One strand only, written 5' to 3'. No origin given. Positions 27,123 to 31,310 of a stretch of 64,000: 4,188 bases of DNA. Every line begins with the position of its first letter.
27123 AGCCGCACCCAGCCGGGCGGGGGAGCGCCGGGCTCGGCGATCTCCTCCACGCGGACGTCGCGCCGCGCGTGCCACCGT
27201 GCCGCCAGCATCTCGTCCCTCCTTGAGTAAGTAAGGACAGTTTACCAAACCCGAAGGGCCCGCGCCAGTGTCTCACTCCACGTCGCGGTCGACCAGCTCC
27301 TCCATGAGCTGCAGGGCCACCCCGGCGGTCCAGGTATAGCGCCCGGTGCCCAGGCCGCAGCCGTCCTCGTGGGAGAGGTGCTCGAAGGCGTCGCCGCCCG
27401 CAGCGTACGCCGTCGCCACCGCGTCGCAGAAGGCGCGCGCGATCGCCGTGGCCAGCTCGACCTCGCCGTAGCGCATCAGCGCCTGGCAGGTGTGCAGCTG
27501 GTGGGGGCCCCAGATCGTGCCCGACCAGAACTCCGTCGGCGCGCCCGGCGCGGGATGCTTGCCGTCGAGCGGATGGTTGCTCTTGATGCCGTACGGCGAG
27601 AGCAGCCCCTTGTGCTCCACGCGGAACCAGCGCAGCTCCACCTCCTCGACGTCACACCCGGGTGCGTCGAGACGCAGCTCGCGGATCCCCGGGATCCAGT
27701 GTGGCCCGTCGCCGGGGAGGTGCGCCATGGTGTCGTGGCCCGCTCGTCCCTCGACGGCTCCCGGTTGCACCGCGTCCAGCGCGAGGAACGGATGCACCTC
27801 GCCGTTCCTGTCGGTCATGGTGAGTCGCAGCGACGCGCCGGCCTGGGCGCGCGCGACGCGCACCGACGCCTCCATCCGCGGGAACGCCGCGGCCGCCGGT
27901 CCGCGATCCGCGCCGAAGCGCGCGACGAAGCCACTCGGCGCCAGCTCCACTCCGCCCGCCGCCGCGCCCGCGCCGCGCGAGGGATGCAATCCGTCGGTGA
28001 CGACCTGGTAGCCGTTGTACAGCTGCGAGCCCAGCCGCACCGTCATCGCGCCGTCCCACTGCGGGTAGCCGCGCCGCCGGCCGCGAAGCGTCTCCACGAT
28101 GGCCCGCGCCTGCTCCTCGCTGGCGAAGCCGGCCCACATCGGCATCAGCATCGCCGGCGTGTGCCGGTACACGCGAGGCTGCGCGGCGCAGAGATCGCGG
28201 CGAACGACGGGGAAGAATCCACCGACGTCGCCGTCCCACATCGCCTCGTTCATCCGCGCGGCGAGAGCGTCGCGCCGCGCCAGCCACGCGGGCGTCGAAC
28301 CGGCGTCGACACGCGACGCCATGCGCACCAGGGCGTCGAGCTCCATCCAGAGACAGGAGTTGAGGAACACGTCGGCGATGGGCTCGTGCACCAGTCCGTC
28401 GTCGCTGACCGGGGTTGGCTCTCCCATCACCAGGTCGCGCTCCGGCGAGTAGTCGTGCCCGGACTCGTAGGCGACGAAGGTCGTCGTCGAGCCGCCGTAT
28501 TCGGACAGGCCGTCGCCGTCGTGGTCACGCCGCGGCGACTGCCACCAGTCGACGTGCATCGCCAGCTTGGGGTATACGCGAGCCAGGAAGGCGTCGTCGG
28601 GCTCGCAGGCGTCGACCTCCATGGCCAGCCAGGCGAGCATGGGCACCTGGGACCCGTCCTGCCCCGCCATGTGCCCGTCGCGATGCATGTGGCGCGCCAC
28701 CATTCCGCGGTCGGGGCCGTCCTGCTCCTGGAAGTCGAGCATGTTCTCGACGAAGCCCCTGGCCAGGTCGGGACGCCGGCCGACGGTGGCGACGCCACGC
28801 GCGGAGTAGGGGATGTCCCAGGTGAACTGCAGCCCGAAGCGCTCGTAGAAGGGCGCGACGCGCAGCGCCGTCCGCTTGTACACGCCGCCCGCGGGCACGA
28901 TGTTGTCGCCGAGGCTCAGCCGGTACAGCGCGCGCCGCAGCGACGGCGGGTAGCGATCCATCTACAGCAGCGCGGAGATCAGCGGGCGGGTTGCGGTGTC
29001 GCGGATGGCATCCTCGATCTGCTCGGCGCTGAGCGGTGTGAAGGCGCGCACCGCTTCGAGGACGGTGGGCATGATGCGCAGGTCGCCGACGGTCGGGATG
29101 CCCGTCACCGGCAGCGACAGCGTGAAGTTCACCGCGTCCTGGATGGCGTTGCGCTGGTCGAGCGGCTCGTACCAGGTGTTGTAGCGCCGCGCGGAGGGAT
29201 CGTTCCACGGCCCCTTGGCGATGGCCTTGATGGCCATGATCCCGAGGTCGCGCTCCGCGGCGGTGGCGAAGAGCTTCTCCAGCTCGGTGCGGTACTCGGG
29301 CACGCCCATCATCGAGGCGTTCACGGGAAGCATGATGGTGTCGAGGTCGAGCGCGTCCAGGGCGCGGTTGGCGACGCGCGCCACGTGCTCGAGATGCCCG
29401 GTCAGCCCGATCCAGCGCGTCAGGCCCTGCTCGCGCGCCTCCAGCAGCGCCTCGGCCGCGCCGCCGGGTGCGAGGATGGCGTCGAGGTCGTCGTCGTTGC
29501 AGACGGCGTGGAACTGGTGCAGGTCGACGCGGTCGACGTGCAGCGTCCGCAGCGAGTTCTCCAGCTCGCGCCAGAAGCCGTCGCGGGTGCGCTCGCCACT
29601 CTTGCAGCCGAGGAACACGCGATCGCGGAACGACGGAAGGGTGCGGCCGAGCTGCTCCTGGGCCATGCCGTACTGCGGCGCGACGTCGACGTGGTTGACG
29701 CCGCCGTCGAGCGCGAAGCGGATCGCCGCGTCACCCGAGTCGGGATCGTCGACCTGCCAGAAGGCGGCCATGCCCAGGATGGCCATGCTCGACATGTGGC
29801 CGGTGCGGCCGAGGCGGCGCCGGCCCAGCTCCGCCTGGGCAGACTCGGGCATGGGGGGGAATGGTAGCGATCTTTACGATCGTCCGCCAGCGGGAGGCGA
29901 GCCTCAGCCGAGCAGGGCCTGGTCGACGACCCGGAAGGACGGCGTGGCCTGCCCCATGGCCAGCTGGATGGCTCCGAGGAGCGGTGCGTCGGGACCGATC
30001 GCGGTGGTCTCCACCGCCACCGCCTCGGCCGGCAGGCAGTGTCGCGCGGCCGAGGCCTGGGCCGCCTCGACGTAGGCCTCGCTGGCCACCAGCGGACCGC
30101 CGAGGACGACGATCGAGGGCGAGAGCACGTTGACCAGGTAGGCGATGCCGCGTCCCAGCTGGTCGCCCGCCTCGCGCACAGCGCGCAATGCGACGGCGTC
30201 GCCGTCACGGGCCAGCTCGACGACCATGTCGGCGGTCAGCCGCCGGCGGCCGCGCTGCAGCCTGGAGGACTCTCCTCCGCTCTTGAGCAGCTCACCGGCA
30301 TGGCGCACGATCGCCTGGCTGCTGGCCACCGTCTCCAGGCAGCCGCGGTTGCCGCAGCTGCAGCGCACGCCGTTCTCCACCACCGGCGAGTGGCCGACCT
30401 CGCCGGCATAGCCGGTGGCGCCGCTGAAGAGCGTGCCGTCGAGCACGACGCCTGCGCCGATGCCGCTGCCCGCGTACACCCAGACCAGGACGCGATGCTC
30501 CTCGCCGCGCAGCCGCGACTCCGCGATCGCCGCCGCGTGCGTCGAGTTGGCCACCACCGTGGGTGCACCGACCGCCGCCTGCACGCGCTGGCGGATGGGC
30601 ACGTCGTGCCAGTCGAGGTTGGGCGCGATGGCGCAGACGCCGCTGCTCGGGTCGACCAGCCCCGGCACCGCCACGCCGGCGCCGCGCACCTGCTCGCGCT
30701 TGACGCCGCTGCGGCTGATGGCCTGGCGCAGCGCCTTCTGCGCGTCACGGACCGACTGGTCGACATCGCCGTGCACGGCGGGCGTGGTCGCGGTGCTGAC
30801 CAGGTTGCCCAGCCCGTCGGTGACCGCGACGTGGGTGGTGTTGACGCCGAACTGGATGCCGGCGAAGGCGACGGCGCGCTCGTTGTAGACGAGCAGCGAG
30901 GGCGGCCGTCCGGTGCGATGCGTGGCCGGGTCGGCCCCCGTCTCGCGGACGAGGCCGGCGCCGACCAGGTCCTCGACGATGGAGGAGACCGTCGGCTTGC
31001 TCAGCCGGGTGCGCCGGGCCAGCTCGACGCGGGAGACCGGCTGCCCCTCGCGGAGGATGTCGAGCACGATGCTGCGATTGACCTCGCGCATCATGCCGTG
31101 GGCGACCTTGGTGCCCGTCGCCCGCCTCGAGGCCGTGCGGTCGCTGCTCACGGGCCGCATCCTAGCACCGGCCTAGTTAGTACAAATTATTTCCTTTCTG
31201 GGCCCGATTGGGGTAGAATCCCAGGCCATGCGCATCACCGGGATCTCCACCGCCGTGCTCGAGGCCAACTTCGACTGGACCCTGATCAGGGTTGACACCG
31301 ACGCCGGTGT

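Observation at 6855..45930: Four PhyH-family Fe/2OG dioxygenase paralogs scattered through one CAZyme-rich region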

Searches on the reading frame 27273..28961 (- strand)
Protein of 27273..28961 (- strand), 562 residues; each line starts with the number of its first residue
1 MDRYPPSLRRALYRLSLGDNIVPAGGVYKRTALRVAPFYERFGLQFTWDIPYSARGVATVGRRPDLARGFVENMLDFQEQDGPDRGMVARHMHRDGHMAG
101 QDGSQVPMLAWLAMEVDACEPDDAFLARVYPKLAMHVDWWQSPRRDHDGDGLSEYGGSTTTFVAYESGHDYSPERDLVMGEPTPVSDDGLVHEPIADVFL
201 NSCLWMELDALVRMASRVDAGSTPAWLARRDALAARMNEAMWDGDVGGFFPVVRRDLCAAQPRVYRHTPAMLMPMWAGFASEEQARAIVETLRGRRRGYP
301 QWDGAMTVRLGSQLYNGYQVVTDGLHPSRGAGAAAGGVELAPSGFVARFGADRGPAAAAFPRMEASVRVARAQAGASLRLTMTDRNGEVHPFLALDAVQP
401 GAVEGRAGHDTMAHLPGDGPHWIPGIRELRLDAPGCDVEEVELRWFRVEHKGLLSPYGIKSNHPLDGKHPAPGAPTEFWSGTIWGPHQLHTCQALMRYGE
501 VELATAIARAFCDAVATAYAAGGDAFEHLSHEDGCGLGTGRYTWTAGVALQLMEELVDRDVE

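Call 7: search_protein_families(library=pfam, proteins=[window:27273-28961:-], max_evalue=0.01)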
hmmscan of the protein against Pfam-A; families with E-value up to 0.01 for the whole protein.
window:27273-28961:- (562 aa): 2 families
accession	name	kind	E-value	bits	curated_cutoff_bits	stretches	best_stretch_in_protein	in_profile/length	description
PF22422.2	MGH1-like_GH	-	1.8e-28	100.6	27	2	45-297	4-269/356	Mannosylglycerate hydrolase MGH1-like glycoside hydrolase domain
PF01204.24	Trehalase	-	7.3e-12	45.4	21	2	187-290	296-396/512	Trehalase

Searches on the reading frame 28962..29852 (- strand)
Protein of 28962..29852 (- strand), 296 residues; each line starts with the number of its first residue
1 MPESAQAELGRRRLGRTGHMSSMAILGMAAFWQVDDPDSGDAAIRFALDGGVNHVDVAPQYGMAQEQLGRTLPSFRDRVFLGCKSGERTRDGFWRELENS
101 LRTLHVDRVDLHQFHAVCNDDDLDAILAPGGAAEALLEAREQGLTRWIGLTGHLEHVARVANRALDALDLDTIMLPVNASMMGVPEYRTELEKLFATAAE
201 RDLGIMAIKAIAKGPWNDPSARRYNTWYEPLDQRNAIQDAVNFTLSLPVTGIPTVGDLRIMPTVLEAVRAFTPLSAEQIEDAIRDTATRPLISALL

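Call 7: search_protein_families(library=pfam, proteins=[window:28962-29852:-], max_evalue=0.01)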
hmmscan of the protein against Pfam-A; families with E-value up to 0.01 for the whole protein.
window:28962-29852:- (296 aa): 1 family
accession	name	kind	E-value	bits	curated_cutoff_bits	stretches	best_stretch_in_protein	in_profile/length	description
PF00248.27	Aldo_ket_red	-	6.3e-19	68.6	24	1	27-214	5-195/291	Aldo/keto reductase family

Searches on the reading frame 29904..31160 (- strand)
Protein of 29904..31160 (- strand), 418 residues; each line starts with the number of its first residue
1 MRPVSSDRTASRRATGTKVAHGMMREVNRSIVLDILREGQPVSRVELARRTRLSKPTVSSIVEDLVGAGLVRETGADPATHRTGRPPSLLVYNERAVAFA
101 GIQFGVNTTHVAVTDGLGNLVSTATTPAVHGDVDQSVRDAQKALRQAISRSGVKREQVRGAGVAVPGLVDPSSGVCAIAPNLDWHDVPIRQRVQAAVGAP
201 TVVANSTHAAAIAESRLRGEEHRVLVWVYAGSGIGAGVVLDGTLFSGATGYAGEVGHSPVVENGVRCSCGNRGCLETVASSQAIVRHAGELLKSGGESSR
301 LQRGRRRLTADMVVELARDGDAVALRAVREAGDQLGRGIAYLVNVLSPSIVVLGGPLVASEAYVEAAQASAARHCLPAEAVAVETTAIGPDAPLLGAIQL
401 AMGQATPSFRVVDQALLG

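Call 7: search_protein_families(library=pfam, proteins=[window:29904-31160:-], max_evalue=0.01)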
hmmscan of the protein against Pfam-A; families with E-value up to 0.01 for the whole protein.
window:29904-31160:- (418 aa): 8 families
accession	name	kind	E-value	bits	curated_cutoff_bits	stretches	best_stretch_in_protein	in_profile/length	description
PF00480.26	ROK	-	3e-53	181.7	22.9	1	100-402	2-292/294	ROK family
PF12802.13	MarR_2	-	2e-08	34.7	27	1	31-78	9-56/61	MarR family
PF25213.1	HVO_A0261_N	-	2.7e-05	24.4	35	1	24-77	8-60/86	HVO_A0261 N-terminal domain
PF09339.16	HTH_IclR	-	2.9e-05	24.2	22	1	32-73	8-50/52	IclR helix-turn-helix domain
PF13412.12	HTH_24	-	8.3e-05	22.5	21.9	1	32-72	8-48/48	Winged helix-turn-helix DNA-binding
PF01047.28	MarR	-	0.00019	21.7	24.6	1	32-72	8-48/59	MarR family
PF12840.13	HTH_20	-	0.00029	21.2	27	1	32-73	9-50/51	Helix-turn-helix domain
PF01022.26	HTH_5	-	0.0013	19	22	1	28-72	3-46/47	Bacterial regulatory protein, arsR family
